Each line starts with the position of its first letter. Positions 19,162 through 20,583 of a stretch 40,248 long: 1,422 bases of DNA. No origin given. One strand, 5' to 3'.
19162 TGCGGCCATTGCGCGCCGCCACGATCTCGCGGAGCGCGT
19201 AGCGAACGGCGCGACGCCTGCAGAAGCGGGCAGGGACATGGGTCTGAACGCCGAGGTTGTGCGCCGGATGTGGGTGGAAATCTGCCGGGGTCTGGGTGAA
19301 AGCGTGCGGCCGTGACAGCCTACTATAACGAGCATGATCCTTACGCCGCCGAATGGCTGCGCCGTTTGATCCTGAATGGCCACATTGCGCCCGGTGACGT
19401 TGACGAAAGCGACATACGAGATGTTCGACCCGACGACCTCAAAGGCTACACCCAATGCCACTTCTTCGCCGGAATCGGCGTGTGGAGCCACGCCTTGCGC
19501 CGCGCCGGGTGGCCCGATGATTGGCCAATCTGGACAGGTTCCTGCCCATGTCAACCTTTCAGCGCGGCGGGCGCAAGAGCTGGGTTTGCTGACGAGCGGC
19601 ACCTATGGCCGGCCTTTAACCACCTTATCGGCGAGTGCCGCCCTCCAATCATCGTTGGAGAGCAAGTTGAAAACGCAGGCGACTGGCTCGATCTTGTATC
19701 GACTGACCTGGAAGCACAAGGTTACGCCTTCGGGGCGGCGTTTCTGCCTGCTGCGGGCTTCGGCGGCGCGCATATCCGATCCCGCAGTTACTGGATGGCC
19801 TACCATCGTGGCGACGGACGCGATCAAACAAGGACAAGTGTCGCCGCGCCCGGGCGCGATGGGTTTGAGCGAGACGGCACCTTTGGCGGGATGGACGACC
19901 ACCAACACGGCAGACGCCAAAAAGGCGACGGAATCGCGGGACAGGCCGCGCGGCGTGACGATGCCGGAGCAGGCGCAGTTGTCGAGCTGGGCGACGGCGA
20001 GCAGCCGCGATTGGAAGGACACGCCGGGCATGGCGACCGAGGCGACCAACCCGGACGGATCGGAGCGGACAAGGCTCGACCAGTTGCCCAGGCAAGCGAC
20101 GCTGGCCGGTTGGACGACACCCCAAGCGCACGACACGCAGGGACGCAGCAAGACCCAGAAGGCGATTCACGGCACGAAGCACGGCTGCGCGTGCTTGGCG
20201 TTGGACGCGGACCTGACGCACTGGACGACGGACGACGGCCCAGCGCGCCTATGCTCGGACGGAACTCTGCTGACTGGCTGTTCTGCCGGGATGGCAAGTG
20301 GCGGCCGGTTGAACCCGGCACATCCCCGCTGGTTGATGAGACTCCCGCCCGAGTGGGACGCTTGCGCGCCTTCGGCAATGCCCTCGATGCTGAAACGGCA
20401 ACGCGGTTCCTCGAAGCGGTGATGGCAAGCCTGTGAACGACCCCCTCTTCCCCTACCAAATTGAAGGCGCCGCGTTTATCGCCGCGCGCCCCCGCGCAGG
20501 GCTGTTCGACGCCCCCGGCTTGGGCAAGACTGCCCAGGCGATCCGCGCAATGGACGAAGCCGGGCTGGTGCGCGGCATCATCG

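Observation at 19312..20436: Cytosine-5 methyltransferase locus is written in two extensively overlapping reading frames, both with family-like motifs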

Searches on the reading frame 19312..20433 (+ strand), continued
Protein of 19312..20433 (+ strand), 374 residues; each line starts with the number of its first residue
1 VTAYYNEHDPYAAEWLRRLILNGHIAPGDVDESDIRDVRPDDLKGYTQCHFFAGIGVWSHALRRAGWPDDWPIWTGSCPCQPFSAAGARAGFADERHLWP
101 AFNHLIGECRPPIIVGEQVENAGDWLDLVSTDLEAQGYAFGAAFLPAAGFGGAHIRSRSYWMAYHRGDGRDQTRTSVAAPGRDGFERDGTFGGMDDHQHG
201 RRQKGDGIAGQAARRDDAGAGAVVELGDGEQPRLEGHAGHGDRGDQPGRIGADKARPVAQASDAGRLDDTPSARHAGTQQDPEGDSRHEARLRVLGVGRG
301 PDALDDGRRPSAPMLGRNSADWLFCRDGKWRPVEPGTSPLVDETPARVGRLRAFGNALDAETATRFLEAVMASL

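Call 23: get_annotated_region(hit=H39, flank=1500)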
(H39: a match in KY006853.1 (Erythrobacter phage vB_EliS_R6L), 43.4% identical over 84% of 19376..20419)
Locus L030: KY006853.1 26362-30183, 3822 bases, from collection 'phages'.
description: Erythrobacter phage vB_EliS_R6L, complete genome.
organism: Erythrobacter phage vB_EliS_R6L (NCBI taxid 1913119)
taxonomy: Viruses; Duplodnaviria; Heunggongvirae; Uroviricota; Caudoviricetes
host: Erythrobacter litoralis DSM 8509; source: Xiamen coastal sea water; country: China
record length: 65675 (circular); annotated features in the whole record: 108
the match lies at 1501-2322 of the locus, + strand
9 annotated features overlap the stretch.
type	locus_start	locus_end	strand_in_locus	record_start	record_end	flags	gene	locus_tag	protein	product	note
CDS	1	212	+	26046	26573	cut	-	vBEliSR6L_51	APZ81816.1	hypothetical protein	vB_EliS_R6L gp51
CDS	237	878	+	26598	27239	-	-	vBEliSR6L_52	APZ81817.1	hypothetical protein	vB_EliS_R6L gp52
CDS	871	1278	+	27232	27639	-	-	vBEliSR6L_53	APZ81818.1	hypothetical protein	vB_EliS_R6L gp53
CDS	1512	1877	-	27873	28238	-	-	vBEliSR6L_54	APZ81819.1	hypothetical protein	vB_EliS_R6L gp54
CDS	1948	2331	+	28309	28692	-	-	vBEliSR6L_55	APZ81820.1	cytosine-specific methyltransferase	vB_EliS_R6L gp55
CDS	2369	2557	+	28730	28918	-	-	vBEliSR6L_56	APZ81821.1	hypothetical protein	vB_EliS_R6L gp56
CDS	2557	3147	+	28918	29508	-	-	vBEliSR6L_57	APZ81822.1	hypothetical protein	vB_EliS_R6L gp57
CDS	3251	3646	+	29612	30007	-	-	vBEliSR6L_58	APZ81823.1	hypothetical protein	vB_EliS_R6L gp58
CDS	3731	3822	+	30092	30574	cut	-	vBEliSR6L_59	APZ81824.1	hypothetical protein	vB_EliS_R6L gp59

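Call 24: get_annotated_region(hit=H1, flank=1500)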
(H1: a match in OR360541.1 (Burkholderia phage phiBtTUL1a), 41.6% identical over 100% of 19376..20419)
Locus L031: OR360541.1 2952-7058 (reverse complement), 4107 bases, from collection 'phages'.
description: Burkholderia phage phiBtTUL1a, complete genome.
organism: Burkholderia phage phiBtTUL1a (NCBI taxid 3075856)
taxonomy: Viruses; Duplodnaviria; Heunggongvirae; Uroviricota; Caudoviricetes; Stanholtvirus
host: Burkholderia pseudomallei Bp82, Burkholderia thailandensis TUL1; source: -; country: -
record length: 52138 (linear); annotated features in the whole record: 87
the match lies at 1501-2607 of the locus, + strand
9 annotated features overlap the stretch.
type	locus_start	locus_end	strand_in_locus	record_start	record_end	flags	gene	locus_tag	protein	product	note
CDS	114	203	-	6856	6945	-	-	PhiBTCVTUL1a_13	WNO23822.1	hypothetical protein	-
CDS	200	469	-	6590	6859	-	-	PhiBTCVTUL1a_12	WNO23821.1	hypothetical protein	-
CDS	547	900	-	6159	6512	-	-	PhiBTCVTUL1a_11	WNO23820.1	hypothetical protein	-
CDS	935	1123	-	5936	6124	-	-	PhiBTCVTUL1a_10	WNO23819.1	hypothetical protein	-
CDS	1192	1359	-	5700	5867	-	-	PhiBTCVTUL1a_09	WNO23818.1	hypothetical protein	-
CDS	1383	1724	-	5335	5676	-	-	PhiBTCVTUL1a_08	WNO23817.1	hypothetical protein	-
CDS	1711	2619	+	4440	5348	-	-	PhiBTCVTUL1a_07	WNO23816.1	DNA repair protein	Involve macromolecule metabolism; macromolecule synthesis, modification; dna - replication, repair, restr./modif.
CDS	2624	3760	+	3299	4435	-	-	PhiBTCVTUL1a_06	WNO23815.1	hypothetical protein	-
CDS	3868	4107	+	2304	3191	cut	-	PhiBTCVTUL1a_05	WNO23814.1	hypothetical protein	-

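Call 29: find_related_loci(query=window:19376-20419:+, collection=viral_contigs, flank=1500)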
Query window:19376-20419:+ (348 aa) in viral_contigs; peptide patterns used: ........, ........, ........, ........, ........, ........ (x = any residue, [..] = any of these).
598 stretches matched a pattern (row limit reached: there are more); 569 encode a relative of the query (tblastn E <= 1e-3); the best 80 are kept; 80 distinct loci.
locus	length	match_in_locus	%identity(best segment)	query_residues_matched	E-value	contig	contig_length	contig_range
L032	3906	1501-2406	67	1-332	4e-119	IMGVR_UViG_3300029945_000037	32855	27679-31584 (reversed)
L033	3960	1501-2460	49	5-334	1e-76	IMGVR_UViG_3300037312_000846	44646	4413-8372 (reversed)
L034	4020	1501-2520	47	10-348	2e-72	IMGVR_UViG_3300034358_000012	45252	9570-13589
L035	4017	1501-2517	45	1-338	3e-72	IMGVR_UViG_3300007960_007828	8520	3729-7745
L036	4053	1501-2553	47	5-338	2e-70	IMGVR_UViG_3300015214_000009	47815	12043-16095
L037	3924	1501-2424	47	1-337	3e-69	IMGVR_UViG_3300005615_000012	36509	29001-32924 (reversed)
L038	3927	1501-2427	49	2-345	3e-69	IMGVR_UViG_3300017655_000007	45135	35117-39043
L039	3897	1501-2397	46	5-340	3e-67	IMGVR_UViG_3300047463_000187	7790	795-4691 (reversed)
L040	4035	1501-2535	43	2-346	4e-67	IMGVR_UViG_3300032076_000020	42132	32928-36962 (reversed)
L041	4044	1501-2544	43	2-340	2e-64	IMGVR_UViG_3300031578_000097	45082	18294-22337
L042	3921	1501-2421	43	2-347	3e-64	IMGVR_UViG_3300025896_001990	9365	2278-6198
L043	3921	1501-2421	43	2-347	3e-64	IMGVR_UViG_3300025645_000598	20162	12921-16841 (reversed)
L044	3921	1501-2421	43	2-347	3e-64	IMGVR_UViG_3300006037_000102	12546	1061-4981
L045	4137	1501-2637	43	2-347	1e-63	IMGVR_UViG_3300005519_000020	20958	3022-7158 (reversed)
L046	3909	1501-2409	43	4-331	1e-63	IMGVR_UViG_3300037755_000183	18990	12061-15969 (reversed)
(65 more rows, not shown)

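Call 36: search_solved_structures(query=A1, max_evalue=10, show_alignments=3)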
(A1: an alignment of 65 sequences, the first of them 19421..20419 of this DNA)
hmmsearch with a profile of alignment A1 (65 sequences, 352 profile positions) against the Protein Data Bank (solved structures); distinct sequences matched with E-value up to 10: 0.

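Call 40: search_solved_structures(query=A2, max_evalue=0.01, show_alignments=3)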
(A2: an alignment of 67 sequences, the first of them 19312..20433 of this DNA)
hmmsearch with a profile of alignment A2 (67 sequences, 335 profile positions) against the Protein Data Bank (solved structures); distinct sequences matched with E-value up to 0.01: 14.
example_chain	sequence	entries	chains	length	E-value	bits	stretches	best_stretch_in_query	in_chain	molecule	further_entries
2i9k_A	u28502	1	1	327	3.4e-13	53.3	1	70-169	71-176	Modification methylase HhaI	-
10mh_A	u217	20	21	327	5e-13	52.8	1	70-169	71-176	PROTEIN (CYTOSINE-SPECIFIC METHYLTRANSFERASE HHAI) | HaeIII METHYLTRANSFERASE | Modification methylase HhaI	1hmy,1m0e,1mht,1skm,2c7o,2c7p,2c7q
1fjx_A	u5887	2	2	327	5e-13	52.8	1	70-169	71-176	HHAI DNA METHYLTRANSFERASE | MODIFICATION METHYLASE HHAI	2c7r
1svu_A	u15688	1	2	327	5.2e-13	52.7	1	70-169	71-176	Modification methylase HhaI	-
2uyh_A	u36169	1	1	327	9.4e-13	51.9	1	70-169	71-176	MODIFICATION METHYLASE HHAI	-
2zcj_A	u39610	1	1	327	3.2e-12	50.1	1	70-169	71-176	Modification methylase HhaI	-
2z6u_A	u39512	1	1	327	5.6e-12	49.3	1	70-169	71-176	Modification methylase HhaI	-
2uz4_A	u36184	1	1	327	6.3e-12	49.2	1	70-169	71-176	MODIFICATION METHYLASE HHAI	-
2uyc_A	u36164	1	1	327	6.3e-12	49.2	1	70-169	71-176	MODIFICATION METHYLASE HHAI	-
2z6q_A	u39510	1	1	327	8.5e-12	48.7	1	70-169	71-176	Modification methylase HhaI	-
2z6a_A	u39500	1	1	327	2.3e-11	47.3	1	70-169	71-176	Modification methylase HhaI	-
3g7u_A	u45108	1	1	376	8.6e-06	29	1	69-172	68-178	Cytosine-specific methyltransferase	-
1dct_A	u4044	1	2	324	1e-05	28.8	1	76-167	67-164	PROTEIN (MODIFICATION METHYLASE HAEIII)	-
3ubt_Y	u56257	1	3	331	0.00053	23.1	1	76-167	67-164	Modification methylase HaeIII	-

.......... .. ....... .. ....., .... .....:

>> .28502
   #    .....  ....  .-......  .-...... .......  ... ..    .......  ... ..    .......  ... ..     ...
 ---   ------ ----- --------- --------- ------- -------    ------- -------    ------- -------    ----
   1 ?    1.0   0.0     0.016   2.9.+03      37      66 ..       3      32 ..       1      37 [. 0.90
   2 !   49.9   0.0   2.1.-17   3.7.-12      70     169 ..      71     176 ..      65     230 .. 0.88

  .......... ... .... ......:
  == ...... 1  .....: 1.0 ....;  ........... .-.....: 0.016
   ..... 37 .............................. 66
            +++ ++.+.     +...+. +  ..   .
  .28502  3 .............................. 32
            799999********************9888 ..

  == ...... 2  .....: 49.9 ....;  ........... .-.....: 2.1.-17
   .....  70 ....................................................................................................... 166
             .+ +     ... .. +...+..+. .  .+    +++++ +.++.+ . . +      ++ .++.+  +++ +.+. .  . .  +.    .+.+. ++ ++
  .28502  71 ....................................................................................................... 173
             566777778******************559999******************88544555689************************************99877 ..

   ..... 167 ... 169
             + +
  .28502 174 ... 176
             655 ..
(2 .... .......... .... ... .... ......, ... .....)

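Call 43: predict_structure(alignment_id=A1)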
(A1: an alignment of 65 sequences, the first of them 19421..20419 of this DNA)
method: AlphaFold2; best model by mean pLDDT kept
length: 333 residues; sequences in the alignment: 65
mean_pLDDT: 56.8   pTM: 0.25
mean pLDDT of the five models: 56.8, 55.1, 54.9, 54.0, 53.6
residues with pLDDT >= 90: 5; 70-90: 48; 50-70: 152; < 50: 128
segments of 3 or more residues with pLDDT < 50: 12-16, 18-24, 32-45, 59-71, 113-124, 133-136, 159-163, 167-173, 179-181, 195-200, 236-238, 289-296, 316-327
pLDDT, mean of each block of 10 residues (from residue 1): 55 48 49 46 54 63 46 63 58 74 87 48 50 50 69 65 48 49 52 49 73 84 63 47 54 52 52 67 61 47 52 51 48 53
secondary structure, 60 per line:
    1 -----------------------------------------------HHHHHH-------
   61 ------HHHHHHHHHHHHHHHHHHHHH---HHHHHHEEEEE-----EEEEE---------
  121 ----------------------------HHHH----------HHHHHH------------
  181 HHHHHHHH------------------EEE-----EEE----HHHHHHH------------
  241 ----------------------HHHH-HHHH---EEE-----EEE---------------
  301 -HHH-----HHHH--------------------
elements in order: H48-53 H67-87 H91-96 E97-101 E107-111 H149-152 H163-168 H181-188 E207-209 E215-217 H222-228 H263-266 H268-271 E275-277 E283-285 H310-313

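Call 55: find_related_loci(query=A1, collection=genome_contigs, flank=1500)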
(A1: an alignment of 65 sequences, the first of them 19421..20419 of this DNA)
Query A1 (333 aa) in genome_contigs; peptide patterns used: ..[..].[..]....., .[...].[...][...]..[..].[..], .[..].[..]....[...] (x = any residue, [..] = any of these).
586 stretches matched a pattern; 483 encode a relative of the query (tblastn E <= 1e-3); the best 80 are kept; 80 distinct loci.
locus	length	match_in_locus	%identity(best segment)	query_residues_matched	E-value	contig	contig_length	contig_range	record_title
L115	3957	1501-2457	49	1-333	2e-75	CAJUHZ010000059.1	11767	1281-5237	MAG TPA_asm: uncultured Bilophila sp. isolate MGBC136875 genome assembly, contig: MGBC136875.59, whole genome shotgun se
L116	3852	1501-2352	54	1-316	1e-72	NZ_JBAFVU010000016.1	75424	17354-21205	Xanthobacter sp. V3C-3 Contig016, whole genome shotgun sequence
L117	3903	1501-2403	45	12-333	6e-67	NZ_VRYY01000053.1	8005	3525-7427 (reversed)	Nitratidesulfovibrio oxamicus strain NCIMB 9442 NODE_148, whole genome shotgun sequence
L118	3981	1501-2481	43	1-333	1e-63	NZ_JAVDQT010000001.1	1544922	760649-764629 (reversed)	Brucella pseudogrignonensis strain DS1730 Ga0451210_01, whole genome shotgun sequence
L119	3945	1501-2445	43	1-330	8e-64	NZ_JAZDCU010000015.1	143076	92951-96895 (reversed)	Pseudomonas auratipiscis strain 119P Seq15, whole genome shotgun sequence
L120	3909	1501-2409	46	2-328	4e-63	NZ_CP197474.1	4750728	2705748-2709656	Parapusillimonas sp. JC17 chromosome, complete genome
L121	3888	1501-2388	45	1-330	1e-62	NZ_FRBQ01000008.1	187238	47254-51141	Phytopseudomonas punonensis strain CECT 8089, whole genome shotgun sequence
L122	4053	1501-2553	41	1-331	5e-62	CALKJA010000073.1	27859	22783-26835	MAG: uncultured Rhodobacteraceae bacterium isolate B4_Bin_Bin_5_1 genome assembly, contig: c_000001665046, whole genome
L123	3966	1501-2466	43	1-317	2e-60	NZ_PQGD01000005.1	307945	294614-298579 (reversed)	Superficieibacter electus strain BP-1 NODE_5_length_307945_cov_35.1158, whole genome shotgun sequence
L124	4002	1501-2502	44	1-332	1e-60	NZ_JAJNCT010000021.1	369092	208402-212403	Comamonas koreensis strain KCTC 12005 platanus_K_17_124_21, whole genome shotgun sequence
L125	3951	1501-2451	41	1-321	2e-60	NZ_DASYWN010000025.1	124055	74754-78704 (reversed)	MAG: Bradyrhizobium sp. isolate SMAG_U6282 k141_6515, whole genome shotgun sequence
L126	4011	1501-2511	44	7-333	4e-60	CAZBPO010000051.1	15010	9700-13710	MAG TPA_asm: uncultured Flavobacteriaceae bacterium isolate SRP344714_co1_160 genome assembly, contig: NODE_7300_length_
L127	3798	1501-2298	44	22-325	7e-60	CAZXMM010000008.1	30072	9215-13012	MAG TPA_asm: uncultured Gammaproteobacteria bacterium isolate SRP173033_co1_283 genome assembly, contig: NODE_2264_lengt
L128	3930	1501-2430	43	1-317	9e-60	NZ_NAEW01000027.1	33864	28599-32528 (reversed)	Citrobacter braakii strain ATCC 51113 CbraakiiATCC_L001_NODE_27_length_33864__29.0231, whole genome shotgun sequence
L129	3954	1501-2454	40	1-330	3e-59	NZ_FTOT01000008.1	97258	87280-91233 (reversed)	Gemmobacter megaterium strain DSM 26375, whole genome shotgun sequence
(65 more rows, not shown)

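Call 77: search_protein_families(library=ncbifam, proteins=[window:19312-20433:+, window:19421-20419:+], max_evalue=0.01)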
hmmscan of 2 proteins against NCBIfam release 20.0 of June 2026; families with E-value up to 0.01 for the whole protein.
window:19312-20433:+ (374 aa): 1 family
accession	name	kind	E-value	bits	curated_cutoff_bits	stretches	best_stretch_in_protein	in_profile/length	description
TIGR00675.1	dcm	superfamily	3.2e-10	40.2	100.65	1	4-170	25-163/329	DNA (cytosine-5-)-methyltransferase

window:19421-20419:+ (333 aa): 0 families

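Call 79: search_protein_representatives(protein=window:19421-20419:+)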
Query: 333 residues. Proteins with E-value up to 0.001 (for the whole library): 10171; up to 1e-10: 7483; up to 1e-30: 1764. The best 150 are listed.
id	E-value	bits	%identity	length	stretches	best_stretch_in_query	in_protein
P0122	3.1e-91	322.7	70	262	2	33-142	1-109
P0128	1.4e-78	281.1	56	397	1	10-330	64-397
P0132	6.6e-77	275.6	56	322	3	1-169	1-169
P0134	2.0e-75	270.7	62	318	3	10-128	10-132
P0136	6.8e-75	269.0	58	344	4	214-328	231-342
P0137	3.5e-74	266.6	58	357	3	189-278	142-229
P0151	7.6e-71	255.7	54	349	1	1-333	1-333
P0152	8.0e-71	255.6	52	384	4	8-124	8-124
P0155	1.9e-70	254.4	49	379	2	9-241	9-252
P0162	1.2e-69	251.8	56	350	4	10-129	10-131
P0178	1.5e-67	244.8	53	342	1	9-332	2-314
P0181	2.5e-67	244.1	51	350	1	6-332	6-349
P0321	4.9e-67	243.1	50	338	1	6-322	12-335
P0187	6.7e-67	242.7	58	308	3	4-124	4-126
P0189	8.3e-67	242.4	54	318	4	187-270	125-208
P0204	1.6e-63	231.6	53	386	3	190-331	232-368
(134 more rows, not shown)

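Call 87: find_encoding_contigs(protein=P0009, flank=1200, max_places=2)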
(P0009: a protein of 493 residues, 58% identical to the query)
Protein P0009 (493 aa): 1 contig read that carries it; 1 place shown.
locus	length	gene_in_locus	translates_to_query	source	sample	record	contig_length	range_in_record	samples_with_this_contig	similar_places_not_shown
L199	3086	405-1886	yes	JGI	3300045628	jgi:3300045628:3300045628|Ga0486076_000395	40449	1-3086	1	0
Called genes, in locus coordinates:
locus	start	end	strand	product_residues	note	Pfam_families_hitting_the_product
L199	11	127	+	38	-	-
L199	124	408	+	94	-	-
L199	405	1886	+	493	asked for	PF00145:DNA_methylase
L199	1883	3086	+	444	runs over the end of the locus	PF00176:SNF2-rel_dom, PF00271:Helicase_C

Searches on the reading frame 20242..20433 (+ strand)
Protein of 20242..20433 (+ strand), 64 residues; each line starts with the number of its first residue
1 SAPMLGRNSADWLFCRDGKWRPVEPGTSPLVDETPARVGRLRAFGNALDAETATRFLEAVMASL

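Call 38: search_protein_families(library=pfam, proteins=[window:20242-20433:+], max_evalue=10)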
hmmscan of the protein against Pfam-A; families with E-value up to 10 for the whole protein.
seq(64 aa): 0 families
